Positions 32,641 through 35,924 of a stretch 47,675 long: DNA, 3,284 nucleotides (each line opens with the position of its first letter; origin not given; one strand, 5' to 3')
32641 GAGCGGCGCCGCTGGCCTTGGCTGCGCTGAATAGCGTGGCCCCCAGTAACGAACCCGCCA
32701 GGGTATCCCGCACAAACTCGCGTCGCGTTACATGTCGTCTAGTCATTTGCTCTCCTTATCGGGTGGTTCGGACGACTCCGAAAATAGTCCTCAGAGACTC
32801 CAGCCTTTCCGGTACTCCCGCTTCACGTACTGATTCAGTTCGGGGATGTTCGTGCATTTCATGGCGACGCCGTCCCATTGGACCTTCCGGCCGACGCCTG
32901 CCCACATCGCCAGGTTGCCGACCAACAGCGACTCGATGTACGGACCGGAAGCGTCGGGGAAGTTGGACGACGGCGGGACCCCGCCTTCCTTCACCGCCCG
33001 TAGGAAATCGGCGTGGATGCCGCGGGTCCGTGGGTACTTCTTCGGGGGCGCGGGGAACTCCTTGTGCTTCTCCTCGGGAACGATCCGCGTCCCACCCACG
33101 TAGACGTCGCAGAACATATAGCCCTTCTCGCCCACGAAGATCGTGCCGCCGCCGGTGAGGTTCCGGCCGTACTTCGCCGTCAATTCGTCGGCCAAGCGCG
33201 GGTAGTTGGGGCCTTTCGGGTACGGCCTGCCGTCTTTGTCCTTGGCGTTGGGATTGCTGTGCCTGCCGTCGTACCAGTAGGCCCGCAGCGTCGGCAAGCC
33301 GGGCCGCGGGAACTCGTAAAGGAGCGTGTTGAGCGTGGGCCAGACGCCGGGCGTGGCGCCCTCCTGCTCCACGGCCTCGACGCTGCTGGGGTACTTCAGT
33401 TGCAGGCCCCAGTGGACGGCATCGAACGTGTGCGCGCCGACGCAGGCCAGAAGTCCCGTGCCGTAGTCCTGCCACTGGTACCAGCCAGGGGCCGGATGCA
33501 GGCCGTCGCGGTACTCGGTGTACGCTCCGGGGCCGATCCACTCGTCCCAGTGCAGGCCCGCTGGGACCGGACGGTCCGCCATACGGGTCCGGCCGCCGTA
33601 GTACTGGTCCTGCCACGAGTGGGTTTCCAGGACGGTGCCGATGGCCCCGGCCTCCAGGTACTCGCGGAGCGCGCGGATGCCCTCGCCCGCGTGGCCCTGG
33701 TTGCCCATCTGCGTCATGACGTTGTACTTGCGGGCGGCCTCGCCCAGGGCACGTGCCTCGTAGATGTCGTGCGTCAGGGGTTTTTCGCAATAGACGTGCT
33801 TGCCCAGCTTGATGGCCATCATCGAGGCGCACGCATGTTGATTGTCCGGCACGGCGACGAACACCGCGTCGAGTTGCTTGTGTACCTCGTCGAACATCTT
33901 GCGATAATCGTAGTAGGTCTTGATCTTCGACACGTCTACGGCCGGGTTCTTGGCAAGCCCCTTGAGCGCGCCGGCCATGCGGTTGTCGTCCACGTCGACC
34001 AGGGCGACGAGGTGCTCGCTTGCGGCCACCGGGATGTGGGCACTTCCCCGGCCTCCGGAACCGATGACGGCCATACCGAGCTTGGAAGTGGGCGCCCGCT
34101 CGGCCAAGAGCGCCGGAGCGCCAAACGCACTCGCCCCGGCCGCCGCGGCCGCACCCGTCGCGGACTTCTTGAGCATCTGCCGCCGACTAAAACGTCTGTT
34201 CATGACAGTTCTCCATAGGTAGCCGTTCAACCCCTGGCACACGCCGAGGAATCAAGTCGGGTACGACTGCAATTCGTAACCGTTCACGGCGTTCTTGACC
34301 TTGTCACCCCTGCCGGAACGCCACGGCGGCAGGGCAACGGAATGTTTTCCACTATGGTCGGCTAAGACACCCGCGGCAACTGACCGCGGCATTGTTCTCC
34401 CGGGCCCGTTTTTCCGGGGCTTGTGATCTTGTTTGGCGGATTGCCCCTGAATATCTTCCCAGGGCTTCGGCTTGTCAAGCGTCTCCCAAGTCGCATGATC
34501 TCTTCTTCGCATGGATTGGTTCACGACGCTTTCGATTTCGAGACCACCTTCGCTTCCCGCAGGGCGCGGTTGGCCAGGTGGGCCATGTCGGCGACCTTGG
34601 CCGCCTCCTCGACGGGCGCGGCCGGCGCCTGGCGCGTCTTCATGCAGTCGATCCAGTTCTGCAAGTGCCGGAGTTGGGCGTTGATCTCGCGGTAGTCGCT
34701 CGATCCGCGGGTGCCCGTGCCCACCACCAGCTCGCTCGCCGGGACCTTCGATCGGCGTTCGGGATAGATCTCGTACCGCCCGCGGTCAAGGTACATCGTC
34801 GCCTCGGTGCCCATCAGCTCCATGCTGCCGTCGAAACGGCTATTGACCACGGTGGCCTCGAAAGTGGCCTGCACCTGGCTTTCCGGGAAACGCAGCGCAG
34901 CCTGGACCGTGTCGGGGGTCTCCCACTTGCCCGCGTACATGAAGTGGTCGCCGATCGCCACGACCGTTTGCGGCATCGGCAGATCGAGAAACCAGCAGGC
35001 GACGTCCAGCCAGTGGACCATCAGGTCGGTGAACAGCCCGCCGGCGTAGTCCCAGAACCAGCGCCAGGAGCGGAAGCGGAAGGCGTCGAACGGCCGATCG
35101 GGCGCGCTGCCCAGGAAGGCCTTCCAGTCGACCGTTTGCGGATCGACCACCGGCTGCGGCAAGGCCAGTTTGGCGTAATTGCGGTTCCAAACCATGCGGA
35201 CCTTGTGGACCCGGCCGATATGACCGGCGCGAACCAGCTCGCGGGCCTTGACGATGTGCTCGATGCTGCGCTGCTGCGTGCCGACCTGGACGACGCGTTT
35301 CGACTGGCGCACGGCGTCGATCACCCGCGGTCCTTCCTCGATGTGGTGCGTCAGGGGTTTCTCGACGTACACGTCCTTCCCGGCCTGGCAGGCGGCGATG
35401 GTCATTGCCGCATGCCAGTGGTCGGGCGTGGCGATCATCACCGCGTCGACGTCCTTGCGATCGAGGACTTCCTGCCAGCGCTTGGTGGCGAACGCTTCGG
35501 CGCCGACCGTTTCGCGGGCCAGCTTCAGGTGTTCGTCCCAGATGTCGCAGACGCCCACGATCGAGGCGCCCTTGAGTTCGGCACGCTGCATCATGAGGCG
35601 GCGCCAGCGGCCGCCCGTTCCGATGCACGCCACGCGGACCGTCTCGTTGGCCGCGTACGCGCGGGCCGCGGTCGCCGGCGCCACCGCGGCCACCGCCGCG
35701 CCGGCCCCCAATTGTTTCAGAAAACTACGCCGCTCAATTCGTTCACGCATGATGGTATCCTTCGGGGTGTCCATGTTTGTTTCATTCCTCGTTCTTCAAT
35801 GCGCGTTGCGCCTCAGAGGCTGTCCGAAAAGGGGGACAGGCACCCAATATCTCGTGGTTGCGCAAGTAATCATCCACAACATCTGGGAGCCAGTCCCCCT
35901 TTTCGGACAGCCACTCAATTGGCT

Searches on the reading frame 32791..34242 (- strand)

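Call 17: search_protein_families(library=pfam, proteins=[window:32791-34242:-], max_evalue=0.01)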
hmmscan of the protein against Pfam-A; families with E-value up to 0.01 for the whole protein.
window:32791-34242:- (483 aa): 3 families
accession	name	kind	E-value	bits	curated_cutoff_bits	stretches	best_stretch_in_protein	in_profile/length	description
PF01408.29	GFO_IDH_MocA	-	1.3e-17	65.1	24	1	57-180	3-119/120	Oxidoreductase family, NAD-binding Rossmann fold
PF19051.5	GFO_IDH_MocA_C2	-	3.2e-08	33.8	23.3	1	208-288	31-111/254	Oxidoreductase family, C-terminal alpha/beta domain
PF22725.1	GFO_IDH_MocA_C3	-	9.7e-06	26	27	0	244-291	23-71/124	GFO/IDH/MocA C-terminal domain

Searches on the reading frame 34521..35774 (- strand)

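Call 17: search_protein_families(library=pfam, proteins=[window:34521-35774:-], max_evalue=0.01)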
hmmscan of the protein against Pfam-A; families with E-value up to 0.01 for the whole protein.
window:34521-35774:- (417 aa): 5 families
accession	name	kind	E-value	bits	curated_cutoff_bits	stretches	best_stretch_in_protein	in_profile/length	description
PF01408.29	GFO_IDH_MocA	-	3e-22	80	24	1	46-165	1-119/120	Oxidoreductase family, NAD-binding Rossmann fold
PF22725.1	GFO_IDH_MocA_C3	-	6.5e-19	68.6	27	1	175-327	2-123/124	GFO/IDH/MocA C-terminal domain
PF02894.22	GFO_IDH_MocA_C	-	2.1e-11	44.5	22.9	1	220-411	30-216/218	Oxidoreductase family, C-terminal alpha/beta domain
PF19051.5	GFO_IDH_MocA_C2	-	4.8e-08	33.3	23.3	1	195-264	32-102/254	Oxidoreductase family, C-terminal alpha/beta domain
PF10518.14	TAT_signal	-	0.0053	17.1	22.7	0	13-32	2-21/21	TAT (twin-arginine translocation) pathway signal sequence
